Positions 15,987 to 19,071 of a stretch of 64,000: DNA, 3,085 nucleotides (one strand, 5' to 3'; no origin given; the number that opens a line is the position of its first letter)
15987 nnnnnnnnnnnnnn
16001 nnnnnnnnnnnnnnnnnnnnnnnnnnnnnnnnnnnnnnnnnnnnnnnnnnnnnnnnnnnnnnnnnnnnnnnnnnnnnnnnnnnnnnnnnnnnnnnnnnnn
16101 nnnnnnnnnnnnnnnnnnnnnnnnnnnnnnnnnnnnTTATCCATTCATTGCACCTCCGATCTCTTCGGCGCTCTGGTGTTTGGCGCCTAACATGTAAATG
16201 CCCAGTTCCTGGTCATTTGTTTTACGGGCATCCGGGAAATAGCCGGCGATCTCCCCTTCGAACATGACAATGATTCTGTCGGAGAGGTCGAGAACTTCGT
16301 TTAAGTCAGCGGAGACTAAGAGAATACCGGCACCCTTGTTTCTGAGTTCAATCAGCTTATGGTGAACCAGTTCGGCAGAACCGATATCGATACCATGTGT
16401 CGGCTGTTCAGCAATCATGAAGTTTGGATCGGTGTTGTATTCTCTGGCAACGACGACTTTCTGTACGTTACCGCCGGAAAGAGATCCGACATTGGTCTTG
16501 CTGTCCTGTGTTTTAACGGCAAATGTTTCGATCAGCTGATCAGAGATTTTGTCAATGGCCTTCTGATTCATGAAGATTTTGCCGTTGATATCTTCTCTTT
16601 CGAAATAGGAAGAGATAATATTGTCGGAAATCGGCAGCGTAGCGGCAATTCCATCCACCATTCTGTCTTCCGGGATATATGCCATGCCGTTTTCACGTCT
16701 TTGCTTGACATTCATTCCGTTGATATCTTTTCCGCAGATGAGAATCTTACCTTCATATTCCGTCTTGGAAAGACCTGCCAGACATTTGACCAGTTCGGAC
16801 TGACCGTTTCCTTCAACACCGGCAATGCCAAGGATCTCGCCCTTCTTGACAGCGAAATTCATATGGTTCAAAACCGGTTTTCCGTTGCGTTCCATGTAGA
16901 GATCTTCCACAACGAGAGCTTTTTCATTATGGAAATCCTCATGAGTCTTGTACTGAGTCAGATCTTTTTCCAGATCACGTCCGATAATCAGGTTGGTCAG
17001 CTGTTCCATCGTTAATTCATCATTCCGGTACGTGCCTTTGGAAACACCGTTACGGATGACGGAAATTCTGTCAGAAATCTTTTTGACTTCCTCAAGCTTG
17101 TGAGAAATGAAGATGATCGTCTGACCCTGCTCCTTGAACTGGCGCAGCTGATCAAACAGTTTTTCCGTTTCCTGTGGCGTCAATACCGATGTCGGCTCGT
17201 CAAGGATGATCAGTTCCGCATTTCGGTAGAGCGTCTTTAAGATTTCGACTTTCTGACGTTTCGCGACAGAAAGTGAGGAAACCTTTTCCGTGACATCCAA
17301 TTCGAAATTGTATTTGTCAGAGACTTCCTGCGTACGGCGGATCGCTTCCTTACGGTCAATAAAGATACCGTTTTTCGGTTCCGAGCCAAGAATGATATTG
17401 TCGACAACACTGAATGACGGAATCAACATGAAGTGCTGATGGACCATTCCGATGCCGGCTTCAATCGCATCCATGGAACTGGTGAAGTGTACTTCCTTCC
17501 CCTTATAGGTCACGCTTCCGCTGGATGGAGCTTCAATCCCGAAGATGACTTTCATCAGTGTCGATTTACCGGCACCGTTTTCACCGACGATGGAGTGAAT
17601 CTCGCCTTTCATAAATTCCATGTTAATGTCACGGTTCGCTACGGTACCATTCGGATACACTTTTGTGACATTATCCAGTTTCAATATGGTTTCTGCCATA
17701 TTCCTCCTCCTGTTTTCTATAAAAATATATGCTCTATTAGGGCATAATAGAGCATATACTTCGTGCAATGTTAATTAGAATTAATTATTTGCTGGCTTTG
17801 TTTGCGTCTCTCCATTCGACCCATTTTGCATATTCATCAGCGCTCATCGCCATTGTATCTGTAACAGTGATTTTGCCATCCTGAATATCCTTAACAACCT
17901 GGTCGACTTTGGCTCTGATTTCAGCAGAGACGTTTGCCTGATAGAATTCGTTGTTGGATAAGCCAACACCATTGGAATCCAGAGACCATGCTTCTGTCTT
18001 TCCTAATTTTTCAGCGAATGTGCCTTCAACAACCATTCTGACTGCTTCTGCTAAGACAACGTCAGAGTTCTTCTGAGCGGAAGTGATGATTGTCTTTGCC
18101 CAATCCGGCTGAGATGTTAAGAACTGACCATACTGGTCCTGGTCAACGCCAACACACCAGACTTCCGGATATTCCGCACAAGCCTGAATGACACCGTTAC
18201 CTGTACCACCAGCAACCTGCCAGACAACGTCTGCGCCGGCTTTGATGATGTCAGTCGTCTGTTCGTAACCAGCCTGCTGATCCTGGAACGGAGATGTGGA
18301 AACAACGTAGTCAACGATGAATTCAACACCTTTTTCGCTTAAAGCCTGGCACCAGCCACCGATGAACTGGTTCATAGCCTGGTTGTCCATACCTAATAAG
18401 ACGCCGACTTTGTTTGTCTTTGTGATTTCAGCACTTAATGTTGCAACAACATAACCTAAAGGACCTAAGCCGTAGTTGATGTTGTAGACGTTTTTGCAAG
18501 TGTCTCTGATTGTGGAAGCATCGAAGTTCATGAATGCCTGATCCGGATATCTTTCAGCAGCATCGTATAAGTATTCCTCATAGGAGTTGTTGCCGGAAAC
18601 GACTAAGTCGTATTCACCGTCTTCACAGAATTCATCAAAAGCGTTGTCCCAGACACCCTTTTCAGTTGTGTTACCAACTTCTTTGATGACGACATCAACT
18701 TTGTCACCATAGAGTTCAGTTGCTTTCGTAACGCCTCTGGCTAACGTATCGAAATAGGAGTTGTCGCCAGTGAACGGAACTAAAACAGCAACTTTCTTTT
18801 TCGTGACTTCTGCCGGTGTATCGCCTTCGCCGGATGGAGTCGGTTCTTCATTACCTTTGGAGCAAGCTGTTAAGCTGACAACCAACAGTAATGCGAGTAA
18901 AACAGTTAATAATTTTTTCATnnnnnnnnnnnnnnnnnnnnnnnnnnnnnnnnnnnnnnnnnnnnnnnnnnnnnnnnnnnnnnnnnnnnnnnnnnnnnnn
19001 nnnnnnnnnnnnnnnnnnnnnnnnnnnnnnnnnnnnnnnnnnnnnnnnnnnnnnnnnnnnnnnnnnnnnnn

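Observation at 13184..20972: Nucleoside-type BMP/ABC importer plus nucleoside hydrolase operon headed by an ADP-ribosylglycohydrolase fusion protein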

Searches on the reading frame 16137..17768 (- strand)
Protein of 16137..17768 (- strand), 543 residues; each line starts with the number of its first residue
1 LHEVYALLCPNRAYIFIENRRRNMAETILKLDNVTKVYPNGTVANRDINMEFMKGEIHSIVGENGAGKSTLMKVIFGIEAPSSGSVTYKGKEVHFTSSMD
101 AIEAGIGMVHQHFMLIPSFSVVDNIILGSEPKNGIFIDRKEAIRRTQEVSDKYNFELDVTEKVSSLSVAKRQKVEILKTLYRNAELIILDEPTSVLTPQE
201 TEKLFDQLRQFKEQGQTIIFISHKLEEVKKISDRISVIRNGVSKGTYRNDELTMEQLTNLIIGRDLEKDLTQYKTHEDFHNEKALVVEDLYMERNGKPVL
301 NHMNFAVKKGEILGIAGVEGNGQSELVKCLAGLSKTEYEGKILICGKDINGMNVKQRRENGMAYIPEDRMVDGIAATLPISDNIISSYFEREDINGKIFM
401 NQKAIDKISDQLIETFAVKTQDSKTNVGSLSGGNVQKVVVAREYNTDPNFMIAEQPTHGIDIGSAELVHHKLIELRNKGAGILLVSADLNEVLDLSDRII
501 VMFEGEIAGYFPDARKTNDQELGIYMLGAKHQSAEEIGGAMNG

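Call 3: search_protein_families(library=pfam, proteins=[window:16137-17768:-])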
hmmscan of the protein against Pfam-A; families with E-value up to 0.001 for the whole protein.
window:16137-17768:- (543 aa): 4 families
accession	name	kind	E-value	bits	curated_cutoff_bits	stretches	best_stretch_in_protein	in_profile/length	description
PF00005.33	ABC_tran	-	2.8e-49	167.7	25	2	46-194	2-137/137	ABC transporter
PF13304.12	AAA_21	-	4.5e-07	30.7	27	0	57-77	1-21/304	AAA domain, putative AbiEii toxin, Type IV TA system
PF02463.25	SMC_N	-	4.6e-06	26.7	40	0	48-76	18-46/220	RecF/RecN/SMC N terminal domain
PF13555.12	AAA_29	-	0.00061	19.9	27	0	41-72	10-39/61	P-loop containing region of AAA domain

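Call 5: search_protein_families(library=ncbifam, proteins=[window:16137-17768:-], max_evalue=0.01)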
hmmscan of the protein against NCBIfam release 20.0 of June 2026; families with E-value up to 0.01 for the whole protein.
window:16137-17768:- (543 aa): 192 families (the best 25 are shown)
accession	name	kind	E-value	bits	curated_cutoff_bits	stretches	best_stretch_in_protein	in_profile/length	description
NF047930.1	ABC_ATP_B6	equivalog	1.9e-133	445.8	670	1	28-528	2-510/510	putative B6 ABC transporter ATP-binding protein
NF008442.0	PRK11288.1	equivalog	1e-121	406.7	689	1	24-529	3-499/504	L-arabinose ABC transporter ATP-binding protein AraG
NF010069.0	PRK13549.1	equivalog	9.7e-119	397.1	699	1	24-524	1-500/513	xylose ABC transporter ATP-binding protein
NF008215.0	PRK10982.1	equivalog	6.6e-117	391.2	828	1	22-522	7-498/506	galactose/methyl galactoside ABC transporter ATP-binding protein MglA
NF040905.2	GguA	equivalog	3.2e-111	372.2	810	1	28-518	1-493/500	multiple monosaccharide ABC transporter ATP-binding protein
NF008030.0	PRK10762.1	equivalog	1.8e-107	360.1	745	1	26-521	2-487/501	ribose ABC transporter ATP-binding protein RbsA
NF041861.1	YtfR_transport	equivalog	1e-106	357.3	850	1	28-503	1-468/492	galactofuranose ABC transporter, ATP-binding protein YtfR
NF007253.0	PRK09700.1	equivalog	4.4e-105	352.2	772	1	24-522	1-502/510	D-allose ABC transporter ATP-binding protein AlsA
NF011967.0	PRK15439.1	equivalog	2.2e-104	349.7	586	1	22-512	5-486/510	autoinducer 2 ABC transporter ATP-binding protein LsrA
TIGR02633.1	xylG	equivalog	1.9e-103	346.6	723.65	1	29-520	2-494/500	D-xylose ABC transporter ATP-binding protein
TIGR02315.1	ABC_phnC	equivalog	1.6e-60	204.5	266.1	2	28-242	1-223/243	phosphonate ABC transporter ATP-binding protein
TIGR03410.1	urea_trans_UrtE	equivalog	4.3e-60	203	285.8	2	29-258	1-225/230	urea ABC transporter ATP-binding subunit UrtE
TIGR01188.1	drrA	subfamily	2.2e-56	191.3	312.45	2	37-245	2-204/302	daunorubicin resistance ABC transporter, ATP-binding protein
TIGR04521.1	ECF_ATPase_2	equivalog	3.3e-53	180.6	330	3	30-244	2-224/279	energy-coupling factor transporter ATPase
TIGR04406.1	LPS_export_lptB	equivalog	4.6e-53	180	240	2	285-508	2-214/239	LPS export ABC transporter ATP-binding protein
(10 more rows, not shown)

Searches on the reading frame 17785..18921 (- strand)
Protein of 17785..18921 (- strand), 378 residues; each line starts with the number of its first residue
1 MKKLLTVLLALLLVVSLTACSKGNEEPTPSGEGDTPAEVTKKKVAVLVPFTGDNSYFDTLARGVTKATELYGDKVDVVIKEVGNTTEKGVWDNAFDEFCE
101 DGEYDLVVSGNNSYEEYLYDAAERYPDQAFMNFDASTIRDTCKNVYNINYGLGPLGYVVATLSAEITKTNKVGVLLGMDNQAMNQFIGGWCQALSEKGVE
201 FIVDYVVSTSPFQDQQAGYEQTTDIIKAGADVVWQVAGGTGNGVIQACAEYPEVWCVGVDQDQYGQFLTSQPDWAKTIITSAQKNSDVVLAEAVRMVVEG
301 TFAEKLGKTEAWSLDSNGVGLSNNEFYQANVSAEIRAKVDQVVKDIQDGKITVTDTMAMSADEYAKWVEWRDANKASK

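Call 3: search_protein_families(library=pfam, proteins=[window:17785-18921:-])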
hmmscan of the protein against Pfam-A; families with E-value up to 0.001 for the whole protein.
window:17785-18921:- (378 aa): 2 families
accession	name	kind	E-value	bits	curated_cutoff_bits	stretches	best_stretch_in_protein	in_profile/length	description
PF02608.20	Bmp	-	2.2e-31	109.4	24.1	1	42-347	2-296/301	ABC transporter substrate-binding protein PnrA-like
PF13407.12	Peripla_BP_4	-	2.3e-07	31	35.1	1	44-263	1-220/258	Periplasmic binding protein domain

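Call 5: search_protein_families(library=ncbifam, proteins=[window:17785-18921:-], max_evalue=0.01)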
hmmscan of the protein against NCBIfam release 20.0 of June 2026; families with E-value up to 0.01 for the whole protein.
window:17785-18921:- (378 aa): 1 family
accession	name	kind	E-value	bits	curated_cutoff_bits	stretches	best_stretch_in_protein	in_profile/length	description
NF047927.1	ABC_BMP_B6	equivalog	2.3e-15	56.6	400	1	92-358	49-304/314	putative B6 ABC transporter substrate-binding protein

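Call 22: search_solved_structures(query=window:17785-18921:-, max_evalue=0.01, show_alignments=3)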
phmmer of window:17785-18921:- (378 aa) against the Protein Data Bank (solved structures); distinct sequences matched with E-value up to 0.01: 13.
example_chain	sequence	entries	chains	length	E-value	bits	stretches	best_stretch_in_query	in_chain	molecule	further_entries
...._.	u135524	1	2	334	1.7e-25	93.4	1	51-366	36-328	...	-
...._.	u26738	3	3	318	7.1e-21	78.2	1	98-343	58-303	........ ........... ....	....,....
4pev_A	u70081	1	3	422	4e-18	69.1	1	22-352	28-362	Membrane lipoprotein family protein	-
6yab_AAA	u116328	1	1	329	2.4e-16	63.3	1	101-353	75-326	Lipoprotein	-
6ya3_C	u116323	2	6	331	2.5e-16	63.2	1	101-353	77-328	Lipoprotein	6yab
6y9u_A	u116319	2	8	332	2.5e-16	63.2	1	101-353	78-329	Lipoprotein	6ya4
6yab_DDD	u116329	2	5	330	2.9e-16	63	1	101-353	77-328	Lipoprotein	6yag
6shu_A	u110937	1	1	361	5.8e-13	52.1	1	140-354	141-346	Basic membrane protein D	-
9q1u_A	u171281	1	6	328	1.1e-09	41.4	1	30-268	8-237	Basic membrane protein A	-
4iil_A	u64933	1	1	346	1.1e-06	31.5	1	43-264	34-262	Membrane lipoprotein TpN38(b)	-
2hqb_A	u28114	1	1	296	8.1e-06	28.6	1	74-259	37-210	Transcriptional activator of comK gene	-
4ycs_A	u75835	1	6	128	0.0013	21.4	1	40-166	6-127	Uncharacterized protein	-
4p98_A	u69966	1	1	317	0.0029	20.2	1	43-254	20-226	Extracellular solute-binding protein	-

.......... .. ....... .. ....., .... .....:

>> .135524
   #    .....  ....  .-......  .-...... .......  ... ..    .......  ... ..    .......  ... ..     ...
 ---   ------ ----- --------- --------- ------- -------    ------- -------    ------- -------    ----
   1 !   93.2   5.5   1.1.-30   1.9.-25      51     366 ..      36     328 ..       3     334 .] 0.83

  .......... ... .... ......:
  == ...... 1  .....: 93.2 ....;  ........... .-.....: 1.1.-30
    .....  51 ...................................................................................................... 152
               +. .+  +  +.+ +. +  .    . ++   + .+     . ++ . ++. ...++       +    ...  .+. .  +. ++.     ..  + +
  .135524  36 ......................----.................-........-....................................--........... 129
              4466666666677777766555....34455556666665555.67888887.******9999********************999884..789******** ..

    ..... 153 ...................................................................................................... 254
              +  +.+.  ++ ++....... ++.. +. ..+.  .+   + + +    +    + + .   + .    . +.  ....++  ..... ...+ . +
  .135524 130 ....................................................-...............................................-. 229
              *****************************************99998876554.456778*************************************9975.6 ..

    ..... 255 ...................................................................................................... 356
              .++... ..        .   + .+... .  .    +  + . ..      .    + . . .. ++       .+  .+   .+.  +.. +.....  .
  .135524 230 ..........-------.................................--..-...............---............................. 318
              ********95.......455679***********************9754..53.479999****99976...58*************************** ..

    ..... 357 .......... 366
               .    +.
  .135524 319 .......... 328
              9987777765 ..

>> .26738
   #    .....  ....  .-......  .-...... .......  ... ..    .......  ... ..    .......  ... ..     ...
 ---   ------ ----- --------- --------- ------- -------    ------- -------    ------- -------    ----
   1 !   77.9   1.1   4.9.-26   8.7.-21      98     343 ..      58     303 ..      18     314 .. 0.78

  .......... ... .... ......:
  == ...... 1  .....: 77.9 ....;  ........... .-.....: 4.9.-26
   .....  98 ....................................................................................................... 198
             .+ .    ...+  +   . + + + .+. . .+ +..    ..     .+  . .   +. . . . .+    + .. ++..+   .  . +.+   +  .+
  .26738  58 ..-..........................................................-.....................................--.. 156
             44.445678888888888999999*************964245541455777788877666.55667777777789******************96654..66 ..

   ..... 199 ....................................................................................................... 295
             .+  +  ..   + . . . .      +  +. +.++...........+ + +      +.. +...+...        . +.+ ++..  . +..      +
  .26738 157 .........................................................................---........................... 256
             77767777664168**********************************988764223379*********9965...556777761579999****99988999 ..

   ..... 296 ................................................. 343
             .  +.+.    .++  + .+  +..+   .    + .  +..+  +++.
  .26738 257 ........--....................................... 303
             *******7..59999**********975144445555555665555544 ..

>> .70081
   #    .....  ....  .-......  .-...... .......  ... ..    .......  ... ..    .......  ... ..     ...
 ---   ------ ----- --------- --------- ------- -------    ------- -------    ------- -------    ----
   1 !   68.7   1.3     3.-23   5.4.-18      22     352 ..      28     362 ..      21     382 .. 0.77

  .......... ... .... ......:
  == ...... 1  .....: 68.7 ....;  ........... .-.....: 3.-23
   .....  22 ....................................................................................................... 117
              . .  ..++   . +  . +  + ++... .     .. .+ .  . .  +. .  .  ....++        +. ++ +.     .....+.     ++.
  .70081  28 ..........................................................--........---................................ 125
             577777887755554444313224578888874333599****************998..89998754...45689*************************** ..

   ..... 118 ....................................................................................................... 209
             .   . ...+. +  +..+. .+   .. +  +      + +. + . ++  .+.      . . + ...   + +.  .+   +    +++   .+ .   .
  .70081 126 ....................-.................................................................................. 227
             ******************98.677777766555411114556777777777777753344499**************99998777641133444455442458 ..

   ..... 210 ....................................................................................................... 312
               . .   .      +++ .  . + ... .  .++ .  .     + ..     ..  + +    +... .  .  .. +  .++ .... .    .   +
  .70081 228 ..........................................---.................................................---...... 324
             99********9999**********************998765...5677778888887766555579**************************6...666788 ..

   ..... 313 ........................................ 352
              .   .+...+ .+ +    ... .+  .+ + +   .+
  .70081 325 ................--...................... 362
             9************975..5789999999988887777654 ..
